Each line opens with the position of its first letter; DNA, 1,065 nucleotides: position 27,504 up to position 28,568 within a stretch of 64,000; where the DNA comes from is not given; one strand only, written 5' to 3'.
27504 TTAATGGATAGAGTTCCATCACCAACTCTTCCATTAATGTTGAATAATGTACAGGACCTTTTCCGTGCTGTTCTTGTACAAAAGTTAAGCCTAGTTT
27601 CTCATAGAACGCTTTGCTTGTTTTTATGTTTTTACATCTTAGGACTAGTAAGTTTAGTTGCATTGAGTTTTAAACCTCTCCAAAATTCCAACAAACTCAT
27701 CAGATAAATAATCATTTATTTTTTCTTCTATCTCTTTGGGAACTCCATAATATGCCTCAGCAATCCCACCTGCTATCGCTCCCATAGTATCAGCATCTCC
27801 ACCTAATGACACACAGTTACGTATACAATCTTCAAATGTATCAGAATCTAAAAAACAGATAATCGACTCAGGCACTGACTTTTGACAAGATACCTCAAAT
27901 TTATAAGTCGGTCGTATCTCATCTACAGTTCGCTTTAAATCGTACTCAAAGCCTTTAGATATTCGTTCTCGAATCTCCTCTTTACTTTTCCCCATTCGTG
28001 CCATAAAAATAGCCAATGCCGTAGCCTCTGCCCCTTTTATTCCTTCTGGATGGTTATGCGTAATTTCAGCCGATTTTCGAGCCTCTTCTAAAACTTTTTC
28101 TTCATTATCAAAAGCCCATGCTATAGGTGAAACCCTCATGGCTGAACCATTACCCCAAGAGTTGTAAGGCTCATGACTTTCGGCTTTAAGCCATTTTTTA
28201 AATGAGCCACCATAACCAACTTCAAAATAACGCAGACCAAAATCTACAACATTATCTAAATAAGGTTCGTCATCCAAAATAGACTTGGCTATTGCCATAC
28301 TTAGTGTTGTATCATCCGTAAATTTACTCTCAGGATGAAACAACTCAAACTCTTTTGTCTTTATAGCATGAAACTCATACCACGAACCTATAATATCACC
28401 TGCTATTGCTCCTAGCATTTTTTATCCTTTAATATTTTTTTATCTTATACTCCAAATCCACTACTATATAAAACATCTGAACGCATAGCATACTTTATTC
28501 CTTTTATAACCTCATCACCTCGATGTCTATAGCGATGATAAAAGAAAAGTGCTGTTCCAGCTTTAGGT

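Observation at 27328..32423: Seven-gene cluster coupling NAMPT/NMNAT-Nudix NAD salvage to an ADP-ribosylglycohydrolase, a 2OG oxygenase, a VOC protein and two orphans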

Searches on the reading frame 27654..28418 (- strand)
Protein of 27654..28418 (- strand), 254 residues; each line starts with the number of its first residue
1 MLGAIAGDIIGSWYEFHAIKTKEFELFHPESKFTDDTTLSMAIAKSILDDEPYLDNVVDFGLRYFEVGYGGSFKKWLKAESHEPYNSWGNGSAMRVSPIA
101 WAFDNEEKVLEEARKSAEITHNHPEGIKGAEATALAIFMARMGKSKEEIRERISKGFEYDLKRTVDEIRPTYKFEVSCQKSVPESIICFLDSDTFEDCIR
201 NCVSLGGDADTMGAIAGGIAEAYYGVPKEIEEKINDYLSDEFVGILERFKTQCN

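Call 3: search_protein_families(library=pfam, proteins=[window:27654-28418:-], max_evalue=0.01)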
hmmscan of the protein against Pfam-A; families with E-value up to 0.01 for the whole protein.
window:27654-28418:- (254 aa): 1 family
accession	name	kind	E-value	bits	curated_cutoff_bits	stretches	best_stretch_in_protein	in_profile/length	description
PF03747.19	ADP_ribosyl_GH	-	8.3e-39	134.4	26.2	1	1-226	3-281/287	ADP-ribosylglycohydrolase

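Call 4: search_protein_families(library=ncbifam, proteins=[window:27654-28418:-], max_evalue=0.01)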
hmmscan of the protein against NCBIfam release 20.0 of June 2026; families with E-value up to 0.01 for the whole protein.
window:27654-28418:- (254 aa): 2 families
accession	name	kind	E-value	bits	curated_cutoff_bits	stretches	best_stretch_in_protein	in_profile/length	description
TIGR02662.1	dinitro_DRAG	equivalog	2.3e-22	79.6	337.05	1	31-228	51-258/287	ADP-ribosyl-[dinitrogen reductase] hydrolase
NF041672.1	ADPriboarghdlase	equivalog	3.8e-10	39.1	490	1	84-234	183-342/361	ADP-ribosylarginine hydrolase Tri1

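Call 6: search_protein_families(library=phrogs, proteins=[window:27654-28418:-], max_evalue=0.01)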
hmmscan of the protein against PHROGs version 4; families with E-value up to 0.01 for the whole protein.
window:27654-28418:- (254 aa): 2 families
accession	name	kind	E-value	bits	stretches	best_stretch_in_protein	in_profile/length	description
phrog_6572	-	other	1.2e-60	206.4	1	1-251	12-306/325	ADP-ribosylglycohydrolase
phrog_22100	-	unknown function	2.9e-09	37.7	1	85-170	113-197/306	-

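Call 7: search_protein_families(library=padloc, proteins=[window:27654-28418:-], max_evalue=0.01)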
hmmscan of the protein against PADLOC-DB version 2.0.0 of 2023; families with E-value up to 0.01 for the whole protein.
window:27654-28418:- (254 aa): 0 families

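Call 19: search_solved_structures(query=window:27654-28418:-, max_evalue=0.001, show_alignments=2)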
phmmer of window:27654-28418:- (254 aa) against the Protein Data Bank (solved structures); distinct sequences matched with E-value up to 0.001: 17.
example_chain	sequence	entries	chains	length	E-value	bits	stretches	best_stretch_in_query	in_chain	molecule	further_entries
6g1p_A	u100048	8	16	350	5.8e-18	68.9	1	26-148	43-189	ADP-ribosylhydrolase like 2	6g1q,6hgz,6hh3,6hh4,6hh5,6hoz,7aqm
2foz_A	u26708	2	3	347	6.7e-18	68.7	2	3-150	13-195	ADP-ribosylhydrolase like 2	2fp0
2g4k_A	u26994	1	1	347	6.7e-18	68.7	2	3-150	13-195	ADP-ribosylhydrolase 3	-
5zqy_A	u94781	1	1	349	7e-18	68.6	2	3-150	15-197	Poly(ADP-ribose) glycohydrolase ARH3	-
9rfd_A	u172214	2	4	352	7.4e-18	68.5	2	3-150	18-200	ADP-ribosylhydrolase ARH3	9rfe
6d36_C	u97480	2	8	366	8.5e-18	68.3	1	3-150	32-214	Poly(ADP-ribose) glycohydrolase ARH3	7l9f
2qty_A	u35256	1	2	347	1.4e-17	67.6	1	32-151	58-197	Poly(ADP-ribose) glycohydrolase ARH3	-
6d3a_C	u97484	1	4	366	3e-17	66.6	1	3-150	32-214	Poly(ADP-ribose) glycohydrolase ARH3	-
7akr_AAA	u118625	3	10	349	4.9e-17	65.9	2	32-150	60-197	ADP-ribose glycohydrolase ARH3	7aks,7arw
7l9h_C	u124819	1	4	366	8.4e-17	65.1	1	32-151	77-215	ADP-ribose glycohydrolase ARH3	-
7l9i_C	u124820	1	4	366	1.1e-16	64.7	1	3-150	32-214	ADP-ribose glycohydrolase ARH3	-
2cwc_A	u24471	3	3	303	6.1e-15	59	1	29-226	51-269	ADP-ribosylglycohydrolase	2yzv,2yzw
1t5j_A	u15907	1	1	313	1.4e-14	57.8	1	82-236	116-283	Hypothetical protein MJ1187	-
2woe_A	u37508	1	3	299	8.9e-13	51.9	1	28-227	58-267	ADP-RIBOSYL-[DINITROGEN REDUCTASE] GLYCOHYDROLASE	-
2woc_A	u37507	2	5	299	1.2e-12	51.5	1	28-227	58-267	ADP-RIBOSYL-[DINITROGEN REDUCTASE] GLYCOHYDROLASE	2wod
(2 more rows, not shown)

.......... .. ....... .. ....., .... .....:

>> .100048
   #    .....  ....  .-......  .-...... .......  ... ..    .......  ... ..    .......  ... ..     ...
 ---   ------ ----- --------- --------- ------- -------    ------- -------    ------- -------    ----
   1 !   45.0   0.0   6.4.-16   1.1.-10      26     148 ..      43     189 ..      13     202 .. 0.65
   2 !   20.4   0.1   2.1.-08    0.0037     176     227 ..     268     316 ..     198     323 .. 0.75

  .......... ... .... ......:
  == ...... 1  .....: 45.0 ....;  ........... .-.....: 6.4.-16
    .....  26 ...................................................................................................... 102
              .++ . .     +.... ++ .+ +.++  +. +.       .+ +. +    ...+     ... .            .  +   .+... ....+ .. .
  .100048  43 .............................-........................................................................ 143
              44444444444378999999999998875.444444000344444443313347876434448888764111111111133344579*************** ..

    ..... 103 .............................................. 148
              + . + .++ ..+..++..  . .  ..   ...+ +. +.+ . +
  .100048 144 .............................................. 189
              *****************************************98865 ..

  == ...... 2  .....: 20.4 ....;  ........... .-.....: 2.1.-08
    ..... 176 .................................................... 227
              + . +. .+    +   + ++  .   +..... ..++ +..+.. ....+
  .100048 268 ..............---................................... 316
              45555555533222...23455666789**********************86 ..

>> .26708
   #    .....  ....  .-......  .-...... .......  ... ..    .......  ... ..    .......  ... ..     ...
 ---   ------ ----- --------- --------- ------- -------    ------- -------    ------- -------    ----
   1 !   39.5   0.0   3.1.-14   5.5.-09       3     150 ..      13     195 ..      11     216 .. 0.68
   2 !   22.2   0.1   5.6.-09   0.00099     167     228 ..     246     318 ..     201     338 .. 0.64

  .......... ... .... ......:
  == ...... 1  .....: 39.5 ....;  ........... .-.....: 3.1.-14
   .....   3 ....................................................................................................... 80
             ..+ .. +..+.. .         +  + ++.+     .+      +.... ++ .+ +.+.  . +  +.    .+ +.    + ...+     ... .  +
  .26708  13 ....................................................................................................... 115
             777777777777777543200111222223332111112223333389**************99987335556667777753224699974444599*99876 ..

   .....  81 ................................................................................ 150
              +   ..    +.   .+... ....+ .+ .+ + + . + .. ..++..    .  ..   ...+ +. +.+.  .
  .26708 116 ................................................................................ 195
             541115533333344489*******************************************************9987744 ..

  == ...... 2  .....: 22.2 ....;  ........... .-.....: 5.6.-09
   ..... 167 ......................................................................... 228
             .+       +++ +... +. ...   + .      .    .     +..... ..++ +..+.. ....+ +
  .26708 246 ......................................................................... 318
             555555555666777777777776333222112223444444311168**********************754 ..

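Call 27: search_dna_similar(query=window:27654-28418:-, collection=phages, mode=protein, max_rows=25)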
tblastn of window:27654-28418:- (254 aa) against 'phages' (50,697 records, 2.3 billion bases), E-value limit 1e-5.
Records with a match: 23; places in all: 23; records where one place covers at least 80% of the query: 22.
Best place of each record, by identity: <60% 23.
By first word of the organism name: Erwinia 5; uncultured 4; Cronobacter 4; Porphyromonas 2; Bacteriophage 2; Bacillus 2; Serratia 2; Bacteroides 1; Sinorhizobium 1.
By host as written in the record: - 6; Porphyromonas gingivalis ATCC 49417 2; Cronobacter sakazakii ATCC 29544 2; Cronobacter sakazakii 2; Bacillus megaterium str. ATCC 43725 2; Erwinia amylovora SNUABM_01 2; Serratia marcescens UCC2017 2; Bacteroides caecimuris 1; and 4 more.
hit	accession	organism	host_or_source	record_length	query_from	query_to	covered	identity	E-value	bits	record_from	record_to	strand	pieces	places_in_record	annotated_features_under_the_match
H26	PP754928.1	Porphyromonas phage phage005b_ATCC49417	Porphyromonas gingivalis ATCC 49417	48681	1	250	98%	48.6%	2e-62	216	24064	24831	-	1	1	ADP-ribosylglycohydrolase | transcriptional regulator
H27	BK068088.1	Porphyromonas phage phage005a_ATCC49417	Porphyromonas gingivalis ATCC 49417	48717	1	250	98%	48.6%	2e-62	216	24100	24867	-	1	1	ADP-ribosylglycohydrolase | transcriptional regulator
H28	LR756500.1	uncultured phage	metagenomic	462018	1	249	98%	46.5%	1e-66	229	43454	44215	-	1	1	record has no annotation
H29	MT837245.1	Bacteriophage sp.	human fecal samples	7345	1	252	99%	45.4%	4e-62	216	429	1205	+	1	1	record has no annotation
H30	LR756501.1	uncultured phage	metagenomic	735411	1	212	83%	53.9%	6e-70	238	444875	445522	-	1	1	record has no annotation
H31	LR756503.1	uncultured phage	metagenomic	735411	1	212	83%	53.9%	6e-70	238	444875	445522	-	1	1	record has no annotation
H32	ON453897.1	Bacteroides phage Versailles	Bacteroides caecimuris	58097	1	254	100%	44.1%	6e-53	189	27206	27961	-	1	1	ADP-ribosylglycohydrolase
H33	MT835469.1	Bacteriophage sp.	human fecal samples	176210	1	212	83%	42.7%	5e-51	184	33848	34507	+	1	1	record has no annotation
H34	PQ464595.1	Erwinia phage Kaldavass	Erwinia aphidicola W09_2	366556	1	249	98%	25.8%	3e-6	54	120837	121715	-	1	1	ADP-ribosylglycohydrolase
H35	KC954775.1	Cronobacter phage S13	Cronobacter sakazakii ATCC 29544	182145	3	211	82%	27.0%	3e-7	57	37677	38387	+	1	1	putative ADP-ribosylation/crystallin J1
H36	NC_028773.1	Cronobacter phage S13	Cronobacter sakazakii ATCC 29544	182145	3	211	82%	27.0%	3e-7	57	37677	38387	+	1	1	ADP-ribosylglycohydrolase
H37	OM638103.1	Cronobacter phage LPCS28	Cronobacter sakazakii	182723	3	211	82%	27.0%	3e-7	57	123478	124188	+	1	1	tri1: ADP-ribosylarginine hydrolase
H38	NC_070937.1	Cronobacter phage LPCS28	Cronobacter sakazakii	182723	3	211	82%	27.0%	3e-7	57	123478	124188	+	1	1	tri1: ADP-ribosylglycohydrolase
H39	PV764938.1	Sinorhizobium phage Phosso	Sinohrizobium meliloti NRRL L-50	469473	4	212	82%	26.8%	2e-8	61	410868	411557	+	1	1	ADP-ribosyl glycohydrolase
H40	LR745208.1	uncultured phage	metagenomic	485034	9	211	80%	26.6%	2e-10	67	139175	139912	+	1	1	record has no annotation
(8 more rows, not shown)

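Call 29: get_annotated_region(hit=H28, flank=12000)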
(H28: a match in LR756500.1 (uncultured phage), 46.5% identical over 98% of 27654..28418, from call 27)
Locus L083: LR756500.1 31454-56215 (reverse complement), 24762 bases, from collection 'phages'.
description: uncultured phage genome assembly, chromosome: 1.
organism: uncultured phage (NCBI taxid 278008)
taxonomy: Viruses; environmental samples
host: -; source: metagenomic; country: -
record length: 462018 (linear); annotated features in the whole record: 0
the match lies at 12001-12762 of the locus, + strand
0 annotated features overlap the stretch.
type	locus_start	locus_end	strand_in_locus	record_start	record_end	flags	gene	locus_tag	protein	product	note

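Call 30: get_annotated_region(hit=H30, flank=12000)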
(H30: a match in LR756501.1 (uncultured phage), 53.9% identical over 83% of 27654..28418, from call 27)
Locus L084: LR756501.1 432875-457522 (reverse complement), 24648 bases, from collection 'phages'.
description: uncultured phage genome assembly, chromosome: 1.
organism: uncultured phage (NCBI taxid 278008)
taxonomy: Viruses; environmental samples
host: -; source: metagenomic; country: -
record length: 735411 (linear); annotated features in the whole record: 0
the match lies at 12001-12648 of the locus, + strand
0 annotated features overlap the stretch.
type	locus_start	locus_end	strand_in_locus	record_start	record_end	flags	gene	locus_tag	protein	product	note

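Call 31: get_annotated_region(hit=H26, flank=6000)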
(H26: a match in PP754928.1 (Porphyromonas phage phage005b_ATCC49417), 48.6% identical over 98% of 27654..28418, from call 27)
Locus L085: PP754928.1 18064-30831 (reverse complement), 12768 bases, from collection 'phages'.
description: Porphyromonas phage phage005b_ATCC49417, complete genome.
organism: Porphyromonas phage phage005b_ATCC49417 (NCBI taxid 3144280)
taxonomy: Viruses
host: Porphyromonas gingivalis ATCC 49417; source: human; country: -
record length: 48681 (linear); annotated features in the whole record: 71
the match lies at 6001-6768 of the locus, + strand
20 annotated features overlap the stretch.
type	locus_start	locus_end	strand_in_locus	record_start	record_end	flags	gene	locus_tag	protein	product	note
CDS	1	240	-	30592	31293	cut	-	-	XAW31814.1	hypothetical protein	-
CDS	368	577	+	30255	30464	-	-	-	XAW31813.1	hypothetical protein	-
CDS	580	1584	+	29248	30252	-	-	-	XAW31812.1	C-type lectin fold protein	DUF1566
CDS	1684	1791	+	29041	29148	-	-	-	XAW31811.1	hypothetical protein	-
CDS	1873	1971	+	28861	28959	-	-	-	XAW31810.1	hypothetical protein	-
CDS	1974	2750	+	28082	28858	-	-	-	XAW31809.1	anti-repressor protein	-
CDS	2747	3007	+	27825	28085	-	-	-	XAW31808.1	hypothetical protein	-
CDS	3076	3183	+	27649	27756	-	-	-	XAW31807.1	hypothetical protein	-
CDS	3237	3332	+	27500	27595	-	-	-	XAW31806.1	hypothetical protein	-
CDS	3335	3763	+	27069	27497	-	-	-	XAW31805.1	hypothetical protein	-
CDS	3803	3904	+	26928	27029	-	-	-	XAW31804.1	hypothetical protein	-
CDS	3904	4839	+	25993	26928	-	-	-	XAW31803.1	hypothetical protein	-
CDS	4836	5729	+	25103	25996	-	-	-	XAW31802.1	integrase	-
CDS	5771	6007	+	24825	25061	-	-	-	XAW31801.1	transcriptional regulator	-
CDS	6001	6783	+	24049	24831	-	-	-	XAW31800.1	ADP-ribosylglycohydrolase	-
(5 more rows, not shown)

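Call 72: find_homologous_proteins(query=window:27654-28418:-, max_evalue=1e-20)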
Query window:27654-28418:- (254 aa): 8000 proteins with E <= 1e-20 among 8000 candidates; the best 120 are listed.
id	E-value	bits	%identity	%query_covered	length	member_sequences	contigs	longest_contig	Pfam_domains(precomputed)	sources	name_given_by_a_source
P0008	2.4e-169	580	100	100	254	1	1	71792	PF03747.20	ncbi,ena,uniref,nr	ncbi:MAG: hydrolase, putative [uncultured Sulfurovum sp.]|uniref:Hydrolase, putative n=1 Tax=uncultu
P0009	1.3e-151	522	91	99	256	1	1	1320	PF03747.20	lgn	-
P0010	9.2e-150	516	90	99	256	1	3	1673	PF03747.20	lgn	-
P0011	1.2e-149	515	90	99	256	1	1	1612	PF03747.20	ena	-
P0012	1.7e-149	515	89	100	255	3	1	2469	PF03747.20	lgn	-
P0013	3.1e-149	514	90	99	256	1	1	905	PF03747.20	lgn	-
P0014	6.8e-149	513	90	99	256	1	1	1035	PF03747.20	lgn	-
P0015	9.4e-149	512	90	99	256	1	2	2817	PF03747.20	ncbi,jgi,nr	ncbi:MAG TPA: ADP-ribosylglycohydrolase family protein [Campylobacterales bacterium]|nr:ADP-ribosylg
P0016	9.4e-149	512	90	99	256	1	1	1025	PF03747.20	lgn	-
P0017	3.0e-147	507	88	99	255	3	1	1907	PF03747.20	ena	-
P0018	1.3e-146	505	89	98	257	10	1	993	PF03747.20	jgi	jgi:ADP-ribosylglycohydrolase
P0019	1.9e-146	505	87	99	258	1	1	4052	PF03747.20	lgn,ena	-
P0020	2.8e-146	504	88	99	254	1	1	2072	PF03747.20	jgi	jgi:ADP-ribosylglycohydrolase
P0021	6.1e-146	503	88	99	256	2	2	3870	PF03747.20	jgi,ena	-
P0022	9.9e-146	502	88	98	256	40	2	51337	PF03747.20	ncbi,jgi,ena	-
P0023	1.3e-145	502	88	99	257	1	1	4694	PF03747.20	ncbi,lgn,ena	-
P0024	6.4e-145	500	88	99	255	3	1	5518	PF03747.20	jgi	-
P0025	6.5e-145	500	89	98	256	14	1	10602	PF03747.20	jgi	-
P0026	7.4e-145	499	87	99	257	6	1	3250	PF03747.20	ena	-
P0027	2.5e-144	498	87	98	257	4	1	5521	PF03747.20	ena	-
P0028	4.5e-144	497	87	99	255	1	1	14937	PF03747.20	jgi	jgi:ADP-ribosylglycohydrolase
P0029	6.9e-144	496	86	99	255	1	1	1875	PF03747.20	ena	-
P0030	1.3e-143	495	86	99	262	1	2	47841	PF03747.20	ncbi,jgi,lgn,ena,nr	ncbi:MAG: ADP-ribosylglycohydrolase family protein [Epsilonproteobacteria bacterium]|nr:ADP-ribosylg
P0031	1.1e-142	492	85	100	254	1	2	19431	PF03747.20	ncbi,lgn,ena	-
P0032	1.5e-142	492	85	100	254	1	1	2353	PF03747.20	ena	-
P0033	5.4e-142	490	85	100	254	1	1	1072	PF03747.20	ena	-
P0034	1.6e-141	489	85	99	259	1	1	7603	PF03747.20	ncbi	-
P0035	9.9e-141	486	86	98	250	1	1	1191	PF03747.20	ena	-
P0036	1.1e-140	486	85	99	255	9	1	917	PF03747.20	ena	-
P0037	1.4e-140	485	84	99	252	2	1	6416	PF03747.20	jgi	jgi:ADP-ribosylglycohydrolase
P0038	2.6e-140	485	85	98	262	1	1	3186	PF03747.20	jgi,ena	-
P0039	1.0e-139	483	85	99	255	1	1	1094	PF03747.20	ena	-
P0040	7.8e-139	480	83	99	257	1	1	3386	PF03747.20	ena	-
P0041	2.6e-138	478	82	100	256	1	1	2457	PF03747.20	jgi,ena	-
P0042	6.5e-138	477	83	98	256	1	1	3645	PF03747.20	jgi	-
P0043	1.1e-137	476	83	99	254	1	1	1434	PF03747.20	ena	-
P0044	2.8e-137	475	81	99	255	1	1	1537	PF03747.20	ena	-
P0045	8.5e-137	473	83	98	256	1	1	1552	PF03747.20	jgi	-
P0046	9.6e-137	473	81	98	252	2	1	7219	PF03747.20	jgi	-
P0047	7.7e-136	470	82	99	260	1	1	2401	PF03747.20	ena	-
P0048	1.1e-135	469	82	99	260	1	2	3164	PF03747.20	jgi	-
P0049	1.2e-135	469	82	98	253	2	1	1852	PF03747.20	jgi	-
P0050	3.7e-135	468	81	99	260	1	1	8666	PF03747.20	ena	-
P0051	5.9e-135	467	82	98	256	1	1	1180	PF03747.20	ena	-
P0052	1.3e-134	466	81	100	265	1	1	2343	PF03747.20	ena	-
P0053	4.7e-134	464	79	98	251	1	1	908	PF03747.20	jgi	-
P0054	9.2e-134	463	79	98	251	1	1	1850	PF03747.20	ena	-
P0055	4.4e-133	461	78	98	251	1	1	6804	PF03747.20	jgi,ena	-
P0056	2.0e-130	452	79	100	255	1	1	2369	PF03747.20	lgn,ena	-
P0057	1.1e-128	446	79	99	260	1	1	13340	PF03747.20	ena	-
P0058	6.6e-128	444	79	98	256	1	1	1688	PF03747.20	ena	-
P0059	1.5e-127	443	76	99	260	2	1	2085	PF03747.20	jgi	-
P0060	2.4e-127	442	77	98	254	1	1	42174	PF03747.20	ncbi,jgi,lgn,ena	-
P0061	4.2e-127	441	77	99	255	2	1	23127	PF03747.20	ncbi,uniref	ncbi:hydrolase, putative [hydrothermal vent metagenome]|uniref:Hydrolase, putative n=1 Tax=hydrother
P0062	5.2e-127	441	78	95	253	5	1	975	PF03747.20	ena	-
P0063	1.3e-126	440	77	95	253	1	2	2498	PF03747.20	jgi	jgi:ADP-ribosylglycohydrolase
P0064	1.4e-126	440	77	94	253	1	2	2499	PF03747.20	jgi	jgi:ADP-ribosylglycohydrolase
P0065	1.6e-125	436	82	98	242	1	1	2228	PF03747.20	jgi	-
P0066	1.8e-125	436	76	95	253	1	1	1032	PF03747.20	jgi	jgi:ADP-ribosylglycohydrolase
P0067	5.6e-122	424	76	99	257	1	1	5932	PF03747.20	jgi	jgi:ADP-ribosylglycohydrolase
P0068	4.9e-121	421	73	98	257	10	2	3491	PF03747.20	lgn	-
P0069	4.3e-120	418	74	100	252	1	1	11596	PF03747.20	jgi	-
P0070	5.8e-117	408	74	98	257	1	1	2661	PF03747.20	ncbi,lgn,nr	ncbi:MAG: ADP-ribosylglycohydrolase family protein [Campylobacterota bacterium]|nr:ADP-ribosylglycoh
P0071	1.2e-116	407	72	99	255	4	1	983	PF03747.20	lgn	-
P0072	2.5e-115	403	71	99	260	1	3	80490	PF03747.20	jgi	-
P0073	1.3e-114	400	70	98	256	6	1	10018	PF03747.20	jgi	jgi:ADP-ribosylglycohydrolase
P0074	2.2e-113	396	70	98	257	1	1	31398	PF03747.20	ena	-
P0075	7.5e-113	395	71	98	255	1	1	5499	PF03747.20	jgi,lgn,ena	-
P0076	1.4e-112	394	70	99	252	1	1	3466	PF03747.20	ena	-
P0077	2.2e-112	393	66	99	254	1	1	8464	PF03747.20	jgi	-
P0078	3.6e-112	392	70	100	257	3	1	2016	PF03747.20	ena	-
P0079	9.4e-112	391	71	98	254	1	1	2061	PF03747.20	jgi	jgi:ADP-ribosylglycohydrolase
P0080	1.6e-111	390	70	98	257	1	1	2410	PF03747.20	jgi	-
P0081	3.2e-111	389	71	98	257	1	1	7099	PF03747.20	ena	-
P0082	8.3e-111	388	66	99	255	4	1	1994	PF03747.20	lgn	-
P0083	8.6e-111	388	70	100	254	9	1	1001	PF03747.20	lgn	-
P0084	1.2e-110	387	70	98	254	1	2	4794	PF03747.20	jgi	-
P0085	1.3e-110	387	70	100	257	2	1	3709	PF03747.20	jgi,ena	-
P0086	1.6e-110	387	69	98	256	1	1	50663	PF03747.20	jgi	jgi:ADP-ribosylglycohydrolase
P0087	2.2e-110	386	68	99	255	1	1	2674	PF03747.20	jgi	-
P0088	3.9e-110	386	71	98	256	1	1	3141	PF03747.20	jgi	jgi:ADP-ribosylglycohydrolase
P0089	1.0e-109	384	67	100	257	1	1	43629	PF03747.20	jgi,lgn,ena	-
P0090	3.0e-109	383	69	100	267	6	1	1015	PF03747.20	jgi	-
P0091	4.4e-109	382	70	98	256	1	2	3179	PF03747.20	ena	-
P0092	5.7e-109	382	68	98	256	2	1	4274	PF03747.20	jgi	-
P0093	2.8e-108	380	68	98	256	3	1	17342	PF03747.20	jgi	-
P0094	6.1e-108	379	68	100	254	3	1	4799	PF03747.20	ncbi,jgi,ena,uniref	ncbi:ADP-ribosylation/Crystallin J1 [hydrothermal vent metagenome]|uniref:ADP-ribosylation/Crystalli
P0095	4.0e-107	376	68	100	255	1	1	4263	PF03747.20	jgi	-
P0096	1.6e-106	374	66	100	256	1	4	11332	PF03747.20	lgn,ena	-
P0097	2.1e-106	373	67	98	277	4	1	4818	PF03747.20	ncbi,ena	-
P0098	1.6e-104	367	67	98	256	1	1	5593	PF03747.20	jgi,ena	-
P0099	1.9e-104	367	66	98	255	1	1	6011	PF03747.20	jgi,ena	-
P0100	7.4e-104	365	67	98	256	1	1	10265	PF03747.20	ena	-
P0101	3.7e-102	360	74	83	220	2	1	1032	PF03747.20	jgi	jgi:ADP-ribosylglycohydrolase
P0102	6.4e-101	355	63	98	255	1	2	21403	PF03747.20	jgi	-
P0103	8.5e-100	352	65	98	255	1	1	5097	PF03747.20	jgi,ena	-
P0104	3.5e-99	350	63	98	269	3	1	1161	PF03747.20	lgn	-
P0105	3.9e-99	350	70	91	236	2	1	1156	PF03747.20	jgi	-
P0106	9.0e-99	348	62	95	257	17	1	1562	PF03747.20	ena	-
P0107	9.2e-99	348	64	98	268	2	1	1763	PF03747.20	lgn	-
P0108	1.2e-98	348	62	98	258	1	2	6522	PF03747.20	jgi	jgi:ADP-ribosylglycohydrolase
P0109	4.5e-98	346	62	99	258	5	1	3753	PF03747.20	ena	-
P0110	1.6e-97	344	85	70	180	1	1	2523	PF03747.20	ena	-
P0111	1.9e-97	344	61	98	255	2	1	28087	PF03747.20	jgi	jgi:ADP-ribosylglycohydrolase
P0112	2.7e-97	344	64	98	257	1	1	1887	PF03747.20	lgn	-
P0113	3.5e-97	343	62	98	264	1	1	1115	PF03747.20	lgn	-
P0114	4.5e-97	343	82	73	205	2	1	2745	PF03747.20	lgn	-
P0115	7.2e-97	342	63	98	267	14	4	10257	PF03747.20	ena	-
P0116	8.1e-97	342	60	100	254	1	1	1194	PF03747.20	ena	-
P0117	1.0e-96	342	60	98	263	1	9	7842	PF03747.20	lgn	-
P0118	1.4e-96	341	60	100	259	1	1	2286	PF03747.20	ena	-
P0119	1.8e-96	341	60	99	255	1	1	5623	PF03747.20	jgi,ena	-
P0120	2.3e-96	341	61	98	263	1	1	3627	PF03747.20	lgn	-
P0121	3.3e-96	340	61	98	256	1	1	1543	PF03747.20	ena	-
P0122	3.6e-96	340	60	98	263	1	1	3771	PF03747.20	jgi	-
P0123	3.9e-96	340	62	98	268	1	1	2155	PF03747.20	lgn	-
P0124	3.9e-96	340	62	95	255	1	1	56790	PF03747.20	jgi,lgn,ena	-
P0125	4.3e-96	340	62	99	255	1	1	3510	PF03747.20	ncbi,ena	-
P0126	4.6e-96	340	62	98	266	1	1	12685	PF03747.20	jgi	-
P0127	5.1e-96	339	60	100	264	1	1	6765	PF03747.20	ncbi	-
